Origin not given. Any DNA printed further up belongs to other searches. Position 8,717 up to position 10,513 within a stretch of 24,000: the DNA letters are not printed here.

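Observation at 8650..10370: Stand-alone ABC-ATPase + TOPRIM (OLD/PARIS-like) gene in an AT-rich islet wedged between two gene wrecks: a candidate single-gene defence module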

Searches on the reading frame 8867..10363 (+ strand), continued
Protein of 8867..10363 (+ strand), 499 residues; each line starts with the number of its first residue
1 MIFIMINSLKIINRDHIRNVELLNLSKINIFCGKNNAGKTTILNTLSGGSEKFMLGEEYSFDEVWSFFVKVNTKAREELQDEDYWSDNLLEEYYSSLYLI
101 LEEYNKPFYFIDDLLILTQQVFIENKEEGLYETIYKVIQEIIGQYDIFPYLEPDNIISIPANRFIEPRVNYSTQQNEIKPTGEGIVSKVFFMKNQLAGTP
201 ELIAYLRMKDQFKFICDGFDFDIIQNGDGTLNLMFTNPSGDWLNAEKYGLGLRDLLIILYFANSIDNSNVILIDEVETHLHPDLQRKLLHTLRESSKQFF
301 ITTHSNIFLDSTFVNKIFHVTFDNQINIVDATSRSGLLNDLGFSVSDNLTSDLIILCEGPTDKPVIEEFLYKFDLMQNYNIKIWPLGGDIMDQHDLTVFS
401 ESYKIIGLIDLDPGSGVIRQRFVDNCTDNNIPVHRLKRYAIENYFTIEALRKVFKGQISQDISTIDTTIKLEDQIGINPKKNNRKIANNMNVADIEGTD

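Call 14: find_related_loci(query=A1, collection=genome_contigs, flank=8000)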
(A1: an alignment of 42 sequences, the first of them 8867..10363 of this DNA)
Query A1 (499 aa) in genome_contigs; peptide patterns used: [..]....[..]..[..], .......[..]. (x = any residue, [..] = any of these).
100 stretches matched a pattern; 57 encode a relative of the query (tblastn E <= 1e-3); 57 distinct loci.
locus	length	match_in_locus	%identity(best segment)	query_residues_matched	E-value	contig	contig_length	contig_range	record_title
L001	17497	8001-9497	46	4-499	4e-129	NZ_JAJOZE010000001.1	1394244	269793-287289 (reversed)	Metabacillus kandeliae strain GX 13764 1, whole genome shotgun sequence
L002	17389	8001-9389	44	19-499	6e-114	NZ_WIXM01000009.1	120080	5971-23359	Gracilibacillus sp. YIM 98692 Scaffold9, whole genome shotgun sequence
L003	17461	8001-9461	40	4-499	3e-109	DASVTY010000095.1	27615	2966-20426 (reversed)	MAG TPA_asm: Pyrinomonadaceae bacterium isolate SMAG_U3303 k141_493005, whole genome shotgun sequence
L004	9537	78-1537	51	5-499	2e-108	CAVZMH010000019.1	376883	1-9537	MAG: uncultured delta proteobacterium isolate MFD05942.bin.1.218 genome assembly, contig: contig_35573, whole genome sho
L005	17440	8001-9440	37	9-499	2e-107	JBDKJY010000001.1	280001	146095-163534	MAG: Verrucomicrobiota bacterium isolate gunnisonriver_2019_sw_WHONDRS-S19S_0062_A_bin.17 scaffold_0000001, whole genome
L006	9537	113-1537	37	11-499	2e-107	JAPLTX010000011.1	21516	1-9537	MAG: Verrucomicrobia bacterium isolate LacPavin_0818_WC55_MAG_62_14 LacPavin_0818_WC55_scaffold_503934, whole genome sho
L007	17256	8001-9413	39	22-499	7e-107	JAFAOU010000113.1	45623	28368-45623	MAG: Acidobacteriota bacterium isolate CP_BM_ER_20 BM_ER_k147_10491266, whole genome shotgun sequence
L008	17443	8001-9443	41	17-499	3e-106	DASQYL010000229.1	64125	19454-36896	MAG TPA_asm: Pyrinomonadaceae bacterium isolate SMAG_U11064 k141_35486, whole genome shotgun sequence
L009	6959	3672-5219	41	2-499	3e-106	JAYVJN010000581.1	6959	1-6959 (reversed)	MAG: Acidobacteriota bacterium isolate GL53_Down_metabat_36 GL53_Down_metabat_36_580, whole genome shotgun sequence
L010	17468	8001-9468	47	3-499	7e-106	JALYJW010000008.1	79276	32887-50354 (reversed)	MAG: Acidobacteriota bacterium isolate CAM bin14 SD1481_NODE_9_length_79276_cov_2.044372, whole genome shotgun sequence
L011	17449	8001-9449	40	5-499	7e-112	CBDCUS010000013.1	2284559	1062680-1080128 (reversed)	MAG: Candidatus Scalinduaceae bacterium isolate 06c2e644-e4ca-4b95-b966-bf5aaa188cb2 genome assembly, contig: contig_13,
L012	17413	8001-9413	38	22-499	7e-105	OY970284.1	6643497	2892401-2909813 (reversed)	MAG: Thermoanaerobaculia bacterium isolate MFD05513.bin.1.42 genome assembly, chromosome: 1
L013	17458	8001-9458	40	25-499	8e-104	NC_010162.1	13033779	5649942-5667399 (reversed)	Sorangium cellulosum So ce56, complete sequence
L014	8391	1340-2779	37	9-499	3e-103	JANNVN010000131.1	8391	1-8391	MAG: Gemmatimonadaceae bacterium isolate VAR_34_metabat_498 VAR_34_k141_2048277, whole genome shotgun sequence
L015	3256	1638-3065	38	17-499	4e-104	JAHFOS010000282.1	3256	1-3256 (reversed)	MAG: bacterium isolate nzgw509 NODE_93189_length_3257_cov_2.959184, whole genome shotgun sequence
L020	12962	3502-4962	37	5-499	7e-93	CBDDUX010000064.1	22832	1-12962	MAG: Thermoplasmatota archaeon isolate Protein_d157_A_EX4484-6 genome assembly, contig: E3_1_d157_spades_c_000000000641,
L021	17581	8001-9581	38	3-499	3e-92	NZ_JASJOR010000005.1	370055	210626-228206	Xanthocytophaga flavus strain NT2B1 NODE_5_length_370055_cov_27.095927, whole genome shotgun sequence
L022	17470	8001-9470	37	3-499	4e-92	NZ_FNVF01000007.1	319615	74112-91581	Paenibacillus sp. UNC499MF, whole genome shotgun sequence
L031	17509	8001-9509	43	5-499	1e-70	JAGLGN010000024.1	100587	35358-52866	MAG: bacterium isolate RS_10_39 ROV157_10.bin.39.fa_24, whole genome shotgun sequence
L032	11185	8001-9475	48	2-499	9e-77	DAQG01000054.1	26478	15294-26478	MAG TPA_asm: Methanothrix harundinacea isolate UBA1 UBA1_contig_1774, whole genome shotgun sequence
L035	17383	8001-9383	33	9-454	1e-56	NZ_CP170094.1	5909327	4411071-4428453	Bernardetia sp. OM2101 chromosome, complete genome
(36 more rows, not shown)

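Call 17: predict_structure(alignment_id=A1)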
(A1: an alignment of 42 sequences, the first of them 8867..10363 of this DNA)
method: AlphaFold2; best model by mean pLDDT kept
length: 499 residues; sequences in the alignment: 42
mean_pLDDT: 88.9   pTM: 0.84
mean pLDDT of the five models: 88.9, 87.3, 86.7, 86.1, 85.5
residues with pLDDT >= 90: 304; 70-90: 166; 50-70: 29; < 50: 0
segments of 3 or more residues with pLDDT < 50: none
pLDDT, mean of each block of 10 residues (from residue 1): 85 94 96 92 95 93 92 84 68 88 92 89 76 87 83 95 91 80 93 95 97 95 95 93 86 94 91 89 92 95 86 92 94 83 78 87 93 91 78 65 82 85 86 92 95 94 93 94 95 90
secondary structure, 60 per line:
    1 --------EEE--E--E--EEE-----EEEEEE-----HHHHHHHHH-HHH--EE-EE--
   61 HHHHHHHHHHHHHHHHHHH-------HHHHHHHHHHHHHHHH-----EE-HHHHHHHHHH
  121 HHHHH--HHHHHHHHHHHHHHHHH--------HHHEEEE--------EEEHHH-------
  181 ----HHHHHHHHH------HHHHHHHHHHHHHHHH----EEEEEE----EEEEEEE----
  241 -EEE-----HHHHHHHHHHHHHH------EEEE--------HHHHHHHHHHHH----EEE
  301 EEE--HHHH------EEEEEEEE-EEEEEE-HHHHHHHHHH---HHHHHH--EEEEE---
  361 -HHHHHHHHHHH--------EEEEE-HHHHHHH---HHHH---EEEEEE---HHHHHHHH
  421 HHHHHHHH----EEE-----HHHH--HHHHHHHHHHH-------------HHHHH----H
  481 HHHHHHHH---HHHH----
elements in order: E9-11 E20-22 E28-33 H39-47 H61-79 H87-102 H111-125 H128-144 E156-159 E168-170 H185-193 H200-215 E220-225 E230-236 E242-244 H250-263 E270-273 H282-293 E298-303 H306-309 E316-323 E325-330 H332-341 H345-350 E353-357 H362-372 E381-385 H387-393 H397-400 E404-409 H413-428 E433-435 H441-444 H447-457 H471-475 H480-488 H492-495

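Call 19: search_protein_families(library=pfam, proteins=[L002:6036-7610:+, L003:4658-7750:+, L007:6210-7898:+, L008:5921-7945:+, L009:228-3068:+, L010:5835-7565:+, L031:6874-8001:+, L032:6309-7820:+, L035:6577-7893:+, L031:3298-6861:+], max_evalue=0.001)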
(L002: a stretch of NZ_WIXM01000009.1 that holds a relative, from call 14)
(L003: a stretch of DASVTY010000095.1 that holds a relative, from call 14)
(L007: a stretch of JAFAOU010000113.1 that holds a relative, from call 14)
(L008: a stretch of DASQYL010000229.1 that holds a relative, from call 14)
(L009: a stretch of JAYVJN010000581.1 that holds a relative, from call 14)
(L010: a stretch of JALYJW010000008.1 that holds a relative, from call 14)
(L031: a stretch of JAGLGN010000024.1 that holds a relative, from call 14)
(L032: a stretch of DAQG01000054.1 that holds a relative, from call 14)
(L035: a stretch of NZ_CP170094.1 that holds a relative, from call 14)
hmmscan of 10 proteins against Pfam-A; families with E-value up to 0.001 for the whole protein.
L002:6036-7610:+ (525 aa): 1 family
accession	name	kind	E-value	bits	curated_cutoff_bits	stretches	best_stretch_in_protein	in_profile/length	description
PF14311.12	DUF4379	-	1.8e-62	207.8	24.5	5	394-449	1-55/56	Probable Treble clef zinc finger domain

L003:4658-7750:+ (1031 aa): 8 families
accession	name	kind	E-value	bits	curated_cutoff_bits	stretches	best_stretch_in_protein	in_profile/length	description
PF22633.2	F5_F8_type_C_2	-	1.4e-22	80.5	27.8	3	671-778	2-91/91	NedA-like, galactose-binding domain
PF00754.31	F5_F8_type_C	-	4.9e-22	78.9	28.2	3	459-594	3-127/127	F5/8 type C domain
PF13688.12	Reprolysin_5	-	9.9e-17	62.2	27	1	216-377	3-192/196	Metallo-peptidase family M12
PF13582.12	Reprolysin_3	-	2.8e-15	57.4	22.4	1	240-357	2-122/123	Metallo-peptidase family M12B Reprolysin-like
PF01421.25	Reprolysin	-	5.7e-15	56.3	20.8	1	234-400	20-197/200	Reprolysin (M12B) family zinc metalloprotease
PF13583.11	Reprolysin_4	-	1.1e-13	51.8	22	1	217-369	4-164/203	Metallo-peptidase family M12B Reprolysin-like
PF13574.12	Reprolysin_2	-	5e-09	36.7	27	1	236-385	2-166/195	Metallo-peptidase family M12B Reprolysin-like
PF05887.16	Trypan_PARP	-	6.1e-07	29.9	100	0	734-848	10-120/134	Procyclic acidic repetitive protein (PARP)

L007:6210-7898:+ (563 aa): 3 families
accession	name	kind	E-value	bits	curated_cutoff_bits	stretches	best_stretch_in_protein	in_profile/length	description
PF00069.31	Pkinase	-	7.1e-43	147.3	31.7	1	228-493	1-254/263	Protein kinase domain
PF07714.23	PK_Tyr_Ser-Thr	-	7e-24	85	23.1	1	230-492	3-250/258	Protein tyrosine and serine/threonine kinase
PF03109.22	ABC1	-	0.00036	20.2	22.9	1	306-390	141-220/244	ABC1 atypical kinase-like domain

L008:5921-7945:+ (675 aa): 2 families
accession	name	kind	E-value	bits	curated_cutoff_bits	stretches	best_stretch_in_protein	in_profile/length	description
PF01964.24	ThiC_Rad_SAM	-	2.3e-184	613.5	25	1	164-636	1-419/420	Radical SAM ThiC family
PF13667.11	ThiC-associated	-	1e-29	102.6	27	1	34-111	2-81/81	ThiC-associated domain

L009:228-3068:+ (947 aa): 12 families
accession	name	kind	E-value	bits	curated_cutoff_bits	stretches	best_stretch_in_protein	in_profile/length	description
PF17760.6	UvrA_inter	-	6.5e-39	132.6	23.3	1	132-239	1-108/109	UvrA interaction domain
PF00005.33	ABC_tran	-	7.3e-20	72.4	25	1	802-853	89-137/137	ABC transporter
PF17755.6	UvrA_DNA-bind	-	1.7e-12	48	23.2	1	289-392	1-109/110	UvrA DNA-binding domain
PF02463.25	SMC_N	-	2.2e-11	44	40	0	820-895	135-210/220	RecF/RecN/SMC N terminal domain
PF13555.12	AAA_29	-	1.2e-08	35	27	0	623-643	19-39/61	P-loop containing region of AAA domain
PF13304.12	AAA_21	-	2.3e-07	31.6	27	0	823-879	239-295/304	AAA domain, putative AbiEii toxin, Type IV TA system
PF13476.12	AAA_23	-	4.6e-07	31.1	27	0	6-42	2-35/201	AAA domain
PF13191.12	AAA_16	-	2.9e-06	28.3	32.6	0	24-76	22-88/167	AAA ATPase domain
PF20703.3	nSTAND1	-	3.5e-06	27.3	27.1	0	12-44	19-51/379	Novel STAND NTPase 1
PF03193.22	RsgA_GTPase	-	6e-05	23.4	30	0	607-646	88-126/174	RsgA GTPase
PF13175.12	AAA_15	-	0.00012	22.3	32.1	0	833-879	319-366/374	AAA ATPase domain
PF13481.12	AAA_25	-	0.00055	20.1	27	0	22-46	29-53/195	AAA domain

L010:5835-7565:+ (577 aa): 3 families
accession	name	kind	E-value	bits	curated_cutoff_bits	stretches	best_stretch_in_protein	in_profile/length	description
PF03571.21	Peptidase_M49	-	1.2e-17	64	21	1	190-415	90-312/548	Peptidase family M49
PF25448.1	DUF7897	-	3.7e-06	26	27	1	175-301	169-307/595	Domain of unknown function (DUF7897)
PF21826.1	DUF6887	-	0.00013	22.6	24.2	1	160-207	7-50/62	Family of unknown function (DUF6887)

L031:6874-8001:+ (376 aa): 1 family
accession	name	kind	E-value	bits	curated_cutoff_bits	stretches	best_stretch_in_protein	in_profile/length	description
PF08808.17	RES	-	1.4e-05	25.6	23.2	1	120-266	11-129/157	RES domain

L032:6309-7820:+ (504 aa): 8 families
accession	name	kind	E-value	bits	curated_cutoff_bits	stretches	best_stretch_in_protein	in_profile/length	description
PF00004.35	AAA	-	2.7e-13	50.9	21.2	1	45-150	1-119/131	ATPase family associated with various cellular activities (AAA)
PF21960.2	RCF1-5-like_lid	-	5.9e-08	33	27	1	168-207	1-41/43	RCF1/5-like, AAA+ ATPase lid domain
PF13401.12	AAA_22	-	2.7e-07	31.4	27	0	42-91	5-58/130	AAA domain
PF13191.12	AAA_16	-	1.1e-05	26.4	32.6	0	27-66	11-48/167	AAA ATPase domain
PF03215.21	Rad17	-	1.7e-05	25.3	23.8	1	5-75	8-78/186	Rad17 P-loop domain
PF13604.12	AAA_30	-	1.7e-05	25.1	27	1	42-204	18-180/191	AAA domain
PF05496.18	RuvB_N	-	0.00011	22.4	27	1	11-109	2-93/159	Holliday junction DNA helicase RuvB P-loop domain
PF13173.12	AAA_14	-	0.00058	20.3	27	0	42-112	2-74/129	AAA domain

L035:6577-7893:+ (439 aa): 0 families

L031:3298-6861:+ (1188 aa): 4 families
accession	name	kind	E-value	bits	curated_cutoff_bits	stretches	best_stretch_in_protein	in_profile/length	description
PF13676.11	TIR_2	-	1.5e-24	87.3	28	1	21-132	1-109/122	TIR domain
PF01582.25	TIR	-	2.1e-13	50.9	21.3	1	21-116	4-100/179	TIR domain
PF08937.16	ThsB_TIR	-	5.9e-07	30.3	21.2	1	22-105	1-91/100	Thoeris protein ThsB, TIR-like domain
PF10137.14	CAP12-PCTIR_TIR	-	0.00011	22.6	24.7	0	20-81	1-62/119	CAP12/Pycsar effector protein, TIR domain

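Call 20: fold_search(model_id=the predicted structure, library=pdb)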
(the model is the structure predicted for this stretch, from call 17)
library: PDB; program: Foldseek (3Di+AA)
matches with E <= 10: 1239; with E <= 0.001: 345
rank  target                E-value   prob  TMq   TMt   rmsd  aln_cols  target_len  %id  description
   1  9lpa_B                1.1e-10  1.00  0.44  0.31  15.6       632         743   12  The cryo-EM structure of retron Eco8 in an active state (released 2025-11-19)
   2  9lp9_B                3.0e-10  1.00  0.38  0.27  14.8       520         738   13  The cryo-EM structure of retron Eco8 in a standby state (released 2025-11-19)
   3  8u7i_A                6.3e-10  1.00  0.42  0.34  17.3       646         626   14  Structure of the phage immune evasion protein Gad1 bound to the Gabija GajAB complex (released 2023-11-22)
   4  8x5i_D                1.2e-09  1.00  0.45  0.41  15.1       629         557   15  Structure of ATP/Mg2+ bound Gabija GajA (released 2024-02-28)
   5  5xns_A                1.5e-09  1.00  0.31  0.38  21.7       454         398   13  Crystal structure of the Smc head domain with an extended coiled coil bound to the C-terminal domain of ScpA derived f (released 2017-08-02)
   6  8sm3_A                2.6e-09  1.00  0.35  0.33  18.2       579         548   13  Structure of Bacillus cereus VD045 Gabija GajA-GajB Complex (released 2023-11-22)
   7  6p74                  2.7e-09  1.00  0.42  0.41  11.7       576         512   12  OLD nuclease from Thermus Scotoductus (released 2020-01-29)
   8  8x5i_A                3.0e-09  1.00  0.40  0.41  19.8       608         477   13  Structure of ATP/Mg2+ bound Gabija GajA (released 2024-02-28)
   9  9x94_J                3.2e-09  1.00  0.36  0.26  17.2       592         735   14  Apo Retron-Eco8 complex (released 2026-03-18)
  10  4i99_B                4.1e-09  1.00  0.31  0.45  11.6       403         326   12  Crystal structure of the SmcHead bound to the C-winged helix domain of ScpA (released 2013-01-30)
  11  8x5i_C                4.1e-09  1.00  0.41  0.43  17.0       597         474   12  Structure of ATP/Mg2+ bound Gabija GajA (released 2024-02-28)
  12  5h68_A                6.6e-09  1.00  0.33  0.48  12.0       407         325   10  Crystal structure of an engaged dimer of the Geobacillus stearothermophilus SMC head domain (released 2017-03-15)
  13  9p4j_A                8.2e-09  1.00  0.36  0.26  17.9       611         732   13  The structure of Retron Eco8 in Apo state (released 2025-11-12)
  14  9x94_F                1.2e-08  1.00  0.39  0.28  16.8       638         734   13  Apo Retron-Eco8 complex (released 2026-03-18)
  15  8roh_A                1.5e-08  1.00  0.33  0.39  22.3       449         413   12  Human cohesin SMC3-HD(EQ)/RAD21-N complex - Apo conformation (released 2024-09-11)
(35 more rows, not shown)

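Call 35: find_encoding_contigs(protein=P0001, flank=6000, max_places=3)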
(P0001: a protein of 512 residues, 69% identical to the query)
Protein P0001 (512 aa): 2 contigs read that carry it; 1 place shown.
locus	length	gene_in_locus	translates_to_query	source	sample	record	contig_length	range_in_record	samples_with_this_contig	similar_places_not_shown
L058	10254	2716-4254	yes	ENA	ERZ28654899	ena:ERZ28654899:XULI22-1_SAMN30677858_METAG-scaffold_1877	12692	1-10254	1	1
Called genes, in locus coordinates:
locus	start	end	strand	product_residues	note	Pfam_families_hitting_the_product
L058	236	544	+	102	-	-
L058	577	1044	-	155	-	PF26353:YhfM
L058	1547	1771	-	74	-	-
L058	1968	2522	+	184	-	PF00239:Resolvase, PF02796:HTH_7 (weak)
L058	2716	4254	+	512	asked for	PF02463:SMC_N (faint), PF13175:AAA_15, PF13304:AAA_21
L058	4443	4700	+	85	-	-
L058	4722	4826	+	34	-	-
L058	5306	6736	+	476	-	-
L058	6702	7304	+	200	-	PF20289:MComp1 (weak)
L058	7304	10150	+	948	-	PF13175:AAA_15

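Call 36: find_encoding_contigs(protein=window:8867-10363:+, flank=10000, max_places=4)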
Protein window:8867-10363:+ (499 aa): no gene with exactly this product is on record in the collection.

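Call 44: list_cluster_members(proteins=[P0003, P0004, P0005, P0008, P0013, P0054, P0014, P0011])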
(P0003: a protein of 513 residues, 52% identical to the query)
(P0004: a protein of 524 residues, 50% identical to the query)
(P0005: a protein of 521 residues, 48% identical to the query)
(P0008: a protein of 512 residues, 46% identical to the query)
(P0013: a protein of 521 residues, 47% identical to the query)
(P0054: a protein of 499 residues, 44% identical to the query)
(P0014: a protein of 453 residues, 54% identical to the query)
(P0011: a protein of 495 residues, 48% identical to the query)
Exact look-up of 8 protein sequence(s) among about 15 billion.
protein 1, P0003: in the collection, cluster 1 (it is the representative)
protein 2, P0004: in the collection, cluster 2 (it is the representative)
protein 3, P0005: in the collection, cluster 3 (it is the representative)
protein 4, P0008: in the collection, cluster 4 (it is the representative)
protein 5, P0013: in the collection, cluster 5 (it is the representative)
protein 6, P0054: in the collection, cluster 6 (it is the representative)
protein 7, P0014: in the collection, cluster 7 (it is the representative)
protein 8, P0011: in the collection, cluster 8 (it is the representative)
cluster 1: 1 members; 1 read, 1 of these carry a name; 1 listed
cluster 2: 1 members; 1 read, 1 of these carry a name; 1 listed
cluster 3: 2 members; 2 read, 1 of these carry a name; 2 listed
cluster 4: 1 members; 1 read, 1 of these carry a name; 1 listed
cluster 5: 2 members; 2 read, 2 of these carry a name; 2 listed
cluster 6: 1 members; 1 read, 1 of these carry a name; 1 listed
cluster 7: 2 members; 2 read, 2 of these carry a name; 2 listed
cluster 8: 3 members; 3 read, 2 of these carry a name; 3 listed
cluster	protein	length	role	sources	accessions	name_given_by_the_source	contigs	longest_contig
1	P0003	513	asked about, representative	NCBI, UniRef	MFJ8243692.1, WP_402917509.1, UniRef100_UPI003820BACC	ATP-dependent nuclease [Peribacillus asahii] | ATP-dependent nuclease n=1 Tax=Peribacillus asahii TaxID=228899 RepID=UPI003820BACC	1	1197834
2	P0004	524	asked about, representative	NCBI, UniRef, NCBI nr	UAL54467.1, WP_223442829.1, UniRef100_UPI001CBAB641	ATP-dependent nuclease [Metabacillus dongyingensis] | ATP-dependent nuclease n=1 Tax=Metabacillus dongyingensis TaxID=2874282 ... | AAA family ATPase [Metabacillus dongyingensis]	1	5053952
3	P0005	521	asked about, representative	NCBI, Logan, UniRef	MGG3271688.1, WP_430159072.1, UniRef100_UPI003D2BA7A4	AAA family ATPase [Priestia aryabhattai] | ATP-dependent nuclease n=1 Tax=Priestia aryabhattai TaxID=412384 RepID=UPI003D2BA7A4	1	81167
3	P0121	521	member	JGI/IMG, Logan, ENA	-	-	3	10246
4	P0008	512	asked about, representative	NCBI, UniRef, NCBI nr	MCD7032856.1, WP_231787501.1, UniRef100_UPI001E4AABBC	ATP-binding protein [Metabacillus sp. GX 13764] | ATP-dependent nuclease n=1 Tax=Metabacillus kandeliae TaxID=2900151 RepID=UPI001E4AABBC | ATP-binding protein [Metabacillus kandeliae]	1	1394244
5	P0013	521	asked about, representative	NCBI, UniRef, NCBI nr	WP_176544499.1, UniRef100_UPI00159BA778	ATP-dependent nuclease [Priestia megaterium] | ATP-dependent nuclease n=1 Tax=Priestia megaterium TaxID=1404 RepID=UPI00159BA778 | ATP-binding protein [Priestia megaterium]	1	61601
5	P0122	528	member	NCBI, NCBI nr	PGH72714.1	hypothetical protein CN890_10500 [Priestia megaterium]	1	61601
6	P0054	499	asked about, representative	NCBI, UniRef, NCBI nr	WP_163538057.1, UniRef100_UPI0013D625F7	AAA family ATPase [Gracilibacillus sp. YIM 98692] | ATP-dependent nuclease n=1 Tax=Gracilibacillus sp. YIM 98692 TaxID=2663532 ...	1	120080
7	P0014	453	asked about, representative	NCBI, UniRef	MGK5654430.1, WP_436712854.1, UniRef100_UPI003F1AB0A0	AAA family ATPase [Brevibacillus formosus] | AAA family ATPase n=1 Tax=Brevibacillus formosus TaxID=54913 RepID=UPI003F1AB0A0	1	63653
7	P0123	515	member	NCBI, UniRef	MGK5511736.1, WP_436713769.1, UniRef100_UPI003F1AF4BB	AAA family ATPase [Brevibacillus formosus] | AAA family ATPase n=1 Tax=Brevibacillus formosus TaxID=54913 RepID=UPI003F1AF4BB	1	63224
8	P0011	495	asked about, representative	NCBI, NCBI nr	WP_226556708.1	ATP-binding protein [Priestia aryabhattai]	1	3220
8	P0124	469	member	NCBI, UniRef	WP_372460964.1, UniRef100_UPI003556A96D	AAA family ATPase [Priestia aryabhattai] | AAA family ATPase n=1 Tax=Priestia aryabhattai TaxID=412384 RepID=UPI003556A96D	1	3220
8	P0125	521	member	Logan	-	-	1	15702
